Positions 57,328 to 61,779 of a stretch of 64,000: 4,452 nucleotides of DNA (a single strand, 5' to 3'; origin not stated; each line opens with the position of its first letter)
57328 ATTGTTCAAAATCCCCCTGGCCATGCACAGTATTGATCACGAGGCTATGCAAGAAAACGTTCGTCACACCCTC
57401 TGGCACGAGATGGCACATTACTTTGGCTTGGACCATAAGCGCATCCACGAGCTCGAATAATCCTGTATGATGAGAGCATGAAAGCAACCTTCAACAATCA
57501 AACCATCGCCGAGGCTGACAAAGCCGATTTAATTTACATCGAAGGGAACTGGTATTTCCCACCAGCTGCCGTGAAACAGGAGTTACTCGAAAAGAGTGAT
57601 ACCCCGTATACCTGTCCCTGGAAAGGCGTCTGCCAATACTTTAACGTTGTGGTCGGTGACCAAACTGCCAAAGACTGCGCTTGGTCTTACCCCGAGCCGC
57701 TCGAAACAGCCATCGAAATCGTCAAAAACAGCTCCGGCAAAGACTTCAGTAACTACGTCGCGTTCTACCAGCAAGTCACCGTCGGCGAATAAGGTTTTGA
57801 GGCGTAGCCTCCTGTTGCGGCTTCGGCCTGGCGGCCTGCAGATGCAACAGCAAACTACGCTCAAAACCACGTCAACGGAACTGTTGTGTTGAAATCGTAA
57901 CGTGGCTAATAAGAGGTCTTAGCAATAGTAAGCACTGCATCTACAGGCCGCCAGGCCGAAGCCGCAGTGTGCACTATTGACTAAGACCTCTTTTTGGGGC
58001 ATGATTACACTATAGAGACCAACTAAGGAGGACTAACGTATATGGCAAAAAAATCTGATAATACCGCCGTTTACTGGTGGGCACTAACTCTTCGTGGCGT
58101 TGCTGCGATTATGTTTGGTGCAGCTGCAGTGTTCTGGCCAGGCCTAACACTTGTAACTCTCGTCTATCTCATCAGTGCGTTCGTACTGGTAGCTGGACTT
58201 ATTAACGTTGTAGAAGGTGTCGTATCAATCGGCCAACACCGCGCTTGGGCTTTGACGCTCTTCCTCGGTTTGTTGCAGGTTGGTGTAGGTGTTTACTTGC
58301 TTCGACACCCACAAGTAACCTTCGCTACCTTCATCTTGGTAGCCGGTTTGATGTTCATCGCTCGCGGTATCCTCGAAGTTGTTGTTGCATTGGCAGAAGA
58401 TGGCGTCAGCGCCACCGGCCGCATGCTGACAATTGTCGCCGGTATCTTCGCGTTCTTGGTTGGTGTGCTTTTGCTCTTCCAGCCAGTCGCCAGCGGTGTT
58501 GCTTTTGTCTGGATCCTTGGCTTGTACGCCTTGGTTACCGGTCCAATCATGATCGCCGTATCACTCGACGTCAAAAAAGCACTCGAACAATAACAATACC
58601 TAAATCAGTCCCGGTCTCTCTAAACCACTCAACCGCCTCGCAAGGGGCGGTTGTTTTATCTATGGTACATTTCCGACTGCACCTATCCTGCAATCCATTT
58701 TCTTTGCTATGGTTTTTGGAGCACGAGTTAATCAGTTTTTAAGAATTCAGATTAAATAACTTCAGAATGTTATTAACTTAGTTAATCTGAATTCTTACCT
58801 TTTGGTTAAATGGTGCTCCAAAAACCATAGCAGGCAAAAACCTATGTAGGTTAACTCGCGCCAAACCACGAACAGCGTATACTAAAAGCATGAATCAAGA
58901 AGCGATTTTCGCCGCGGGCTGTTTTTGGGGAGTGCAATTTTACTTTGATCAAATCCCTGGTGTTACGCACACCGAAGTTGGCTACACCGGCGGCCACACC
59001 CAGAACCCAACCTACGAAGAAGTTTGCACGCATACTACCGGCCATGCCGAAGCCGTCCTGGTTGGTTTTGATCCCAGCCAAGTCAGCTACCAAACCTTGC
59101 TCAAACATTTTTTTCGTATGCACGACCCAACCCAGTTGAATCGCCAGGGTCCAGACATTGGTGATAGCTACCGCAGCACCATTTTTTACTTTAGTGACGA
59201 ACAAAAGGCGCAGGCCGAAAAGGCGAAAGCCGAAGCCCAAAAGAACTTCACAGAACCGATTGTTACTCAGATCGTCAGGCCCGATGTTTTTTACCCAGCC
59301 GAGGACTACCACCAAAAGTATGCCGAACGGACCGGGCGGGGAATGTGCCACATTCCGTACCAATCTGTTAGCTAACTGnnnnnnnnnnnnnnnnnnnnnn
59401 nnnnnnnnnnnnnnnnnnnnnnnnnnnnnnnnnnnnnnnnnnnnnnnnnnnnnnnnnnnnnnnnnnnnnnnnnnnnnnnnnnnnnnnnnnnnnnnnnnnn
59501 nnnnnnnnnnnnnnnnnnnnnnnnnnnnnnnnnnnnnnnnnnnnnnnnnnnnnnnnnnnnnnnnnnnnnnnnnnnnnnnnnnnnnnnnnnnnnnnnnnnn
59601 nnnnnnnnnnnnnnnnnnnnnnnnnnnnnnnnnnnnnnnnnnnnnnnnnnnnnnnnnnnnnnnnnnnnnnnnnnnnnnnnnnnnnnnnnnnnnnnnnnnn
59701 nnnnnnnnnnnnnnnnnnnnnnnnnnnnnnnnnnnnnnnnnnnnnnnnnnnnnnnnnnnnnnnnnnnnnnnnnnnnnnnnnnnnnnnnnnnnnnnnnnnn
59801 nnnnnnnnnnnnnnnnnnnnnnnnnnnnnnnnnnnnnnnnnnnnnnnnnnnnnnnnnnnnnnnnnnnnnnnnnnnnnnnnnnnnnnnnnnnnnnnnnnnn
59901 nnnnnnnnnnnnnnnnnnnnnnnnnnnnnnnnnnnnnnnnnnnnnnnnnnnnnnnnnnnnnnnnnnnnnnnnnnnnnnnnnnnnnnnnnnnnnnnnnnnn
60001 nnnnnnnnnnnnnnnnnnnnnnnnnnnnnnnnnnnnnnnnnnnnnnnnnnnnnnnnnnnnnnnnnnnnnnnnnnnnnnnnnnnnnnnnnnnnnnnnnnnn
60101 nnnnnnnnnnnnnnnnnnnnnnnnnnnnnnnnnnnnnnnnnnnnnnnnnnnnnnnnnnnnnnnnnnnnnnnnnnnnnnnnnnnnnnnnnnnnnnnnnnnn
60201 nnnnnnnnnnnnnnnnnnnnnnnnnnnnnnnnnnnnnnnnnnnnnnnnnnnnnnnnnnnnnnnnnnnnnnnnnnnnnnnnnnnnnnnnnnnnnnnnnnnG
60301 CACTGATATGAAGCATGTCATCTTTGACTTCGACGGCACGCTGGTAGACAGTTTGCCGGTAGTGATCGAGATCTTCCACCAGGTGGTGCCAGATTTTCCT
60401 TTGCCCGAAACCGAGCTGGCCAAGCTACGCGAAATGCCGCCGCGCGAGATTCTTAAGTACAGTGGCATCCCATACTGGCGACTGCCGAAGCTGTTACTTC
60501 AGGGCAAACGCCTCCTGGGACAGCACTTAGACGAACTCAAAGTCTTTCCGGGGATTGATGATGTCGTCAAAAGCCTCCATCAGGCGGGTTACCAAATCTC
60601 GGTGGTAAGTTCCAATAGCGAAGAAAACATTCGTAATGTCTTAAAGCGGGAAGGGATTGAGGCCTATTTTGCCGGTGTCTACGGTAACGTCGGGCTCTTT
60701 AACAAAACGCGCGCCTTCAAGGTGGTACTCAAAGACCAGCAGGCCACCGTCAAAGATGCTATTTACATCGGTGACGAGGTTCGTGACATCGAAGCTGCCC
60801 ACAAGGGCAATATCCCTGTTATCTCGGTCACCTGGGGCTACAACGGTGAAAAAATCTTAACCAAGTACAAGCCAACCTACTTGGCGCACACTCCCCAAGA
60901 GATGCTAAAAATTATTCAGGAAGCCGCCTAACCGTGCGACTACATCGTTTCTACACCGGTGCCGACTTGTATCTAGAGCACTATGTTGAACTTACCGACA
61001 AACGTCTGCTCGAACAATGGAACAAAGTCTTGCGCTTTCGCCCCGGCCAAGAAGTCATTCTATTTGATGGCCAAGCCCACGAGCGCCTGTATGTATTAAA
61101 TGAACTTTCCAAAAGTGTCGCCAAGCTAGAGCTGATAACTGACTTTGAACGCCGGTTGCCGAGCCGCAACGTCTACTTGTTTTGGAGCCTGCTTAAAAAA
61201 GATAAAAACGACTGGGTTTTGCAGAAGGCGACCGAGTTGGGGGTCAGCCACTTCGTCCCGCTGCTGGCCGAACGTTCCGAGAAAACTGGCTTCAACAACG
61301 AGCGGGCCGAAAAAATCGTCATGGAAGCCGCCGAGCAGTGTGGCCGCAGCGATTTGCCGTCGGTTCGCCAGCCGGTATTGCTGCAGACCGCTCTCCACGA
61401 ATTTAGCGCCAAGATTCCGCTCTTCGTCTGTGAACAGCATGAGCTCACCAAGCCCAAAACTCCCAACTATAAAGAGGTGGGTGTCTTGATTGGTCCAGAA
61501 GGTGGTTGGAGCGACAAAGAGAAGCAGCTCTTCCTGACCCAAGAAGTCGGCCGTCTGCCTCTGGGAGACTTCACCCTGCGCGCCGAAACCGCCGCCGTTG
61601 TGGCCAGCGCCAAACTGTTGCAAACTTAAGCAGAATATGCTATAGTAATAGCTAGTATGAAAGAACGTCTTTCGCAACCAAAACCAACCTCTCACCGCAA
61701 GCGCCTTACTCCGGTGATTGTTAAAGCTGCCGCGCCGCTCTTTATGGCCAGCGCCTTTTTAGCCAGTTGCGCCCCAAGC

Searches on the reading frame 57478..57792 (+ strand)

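Call 71: search_protein_families(library=pfam, proteins=[window:57478-57792:+], max_evalue=0.001)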
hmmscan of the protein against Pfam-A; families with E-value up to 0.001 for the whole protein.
window:57478-57792:+ (104 aa): 1 family
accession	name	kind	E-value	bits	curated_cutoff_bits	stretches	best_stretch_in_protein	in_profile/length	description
PF04248.19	NTP_transf_9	-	3.1e-24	85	22.1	1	1-98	1-92/93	Domain of unknown function (DUF427)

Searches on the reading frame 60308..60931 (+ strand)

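Call 74: search_protein_families(library=pfam, proteins=[window:60308-60931:+], max_evalue=0.001)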
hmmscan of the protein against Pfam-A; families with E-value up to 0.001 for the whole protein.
window:60308-60931:+ (207 aa): 6 families
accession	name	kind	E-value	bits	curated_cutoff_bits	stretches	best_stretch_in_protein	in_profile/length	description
PF13419.12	HAD_2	-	2.9e-35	122.4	23.8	1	4-174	1-178/178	Haloacid dehalogenase-like hydrolase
PF00702.32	Hydrolase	-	1.3e-19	71.8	26.4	1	1-166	1-189/191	haloacid dehalogenase-like hydrolase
PF12710.13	HAD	-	6.8e-11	43.4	27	1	4-164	1-188/189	haloacid dehalogenase-like hydrolase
PF06888.18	Put_Phosphatase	-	3.1e-07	30.5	27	1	4-139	3-134/234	Putative Phosphatase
PF13242.12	Hydrolase_like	-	2.9e-05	24.3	22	1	136-195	9-71/75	HAD-hyrolase-like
PF08282.18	Hydrolase_3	-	5.1e-05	23.6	20.9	0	84-126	21-63/255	haloacid dehalogenase-like hydrolase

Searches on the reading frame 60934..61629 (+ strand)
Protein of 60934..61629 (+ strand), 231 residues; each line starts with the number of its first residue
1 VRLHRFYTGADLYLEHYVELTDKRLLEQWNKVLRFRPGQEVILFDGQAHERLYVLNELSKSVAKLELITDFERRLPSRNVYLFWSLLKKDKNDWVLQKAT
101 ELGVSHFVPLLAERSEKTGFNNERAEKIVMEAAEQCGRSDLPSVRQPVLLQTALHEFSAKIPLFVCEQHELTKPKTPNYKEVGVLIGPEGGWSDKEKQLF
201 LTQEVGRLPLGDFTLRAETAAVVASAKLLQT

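Call 74: search_protein_families(library=pfam, proteins=[window:60934-61629:+], max_evalue=0.001)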
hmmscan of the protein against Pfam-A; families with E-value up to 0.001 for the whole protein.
window:60934-61629:+ (231 aa): 2 families
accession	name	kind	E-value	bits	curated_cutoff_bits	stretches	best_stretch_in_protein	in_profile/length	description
PF04452.19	Methyltrans_RNA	-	4.1e-40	137.5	23.9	1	77-227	5-163/165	RNA methyltransferase domain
PF20260.4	PUA_4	-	1.6e-06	28.6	23.9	1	31-63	11-43/48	RNA methyltransferase PUA domain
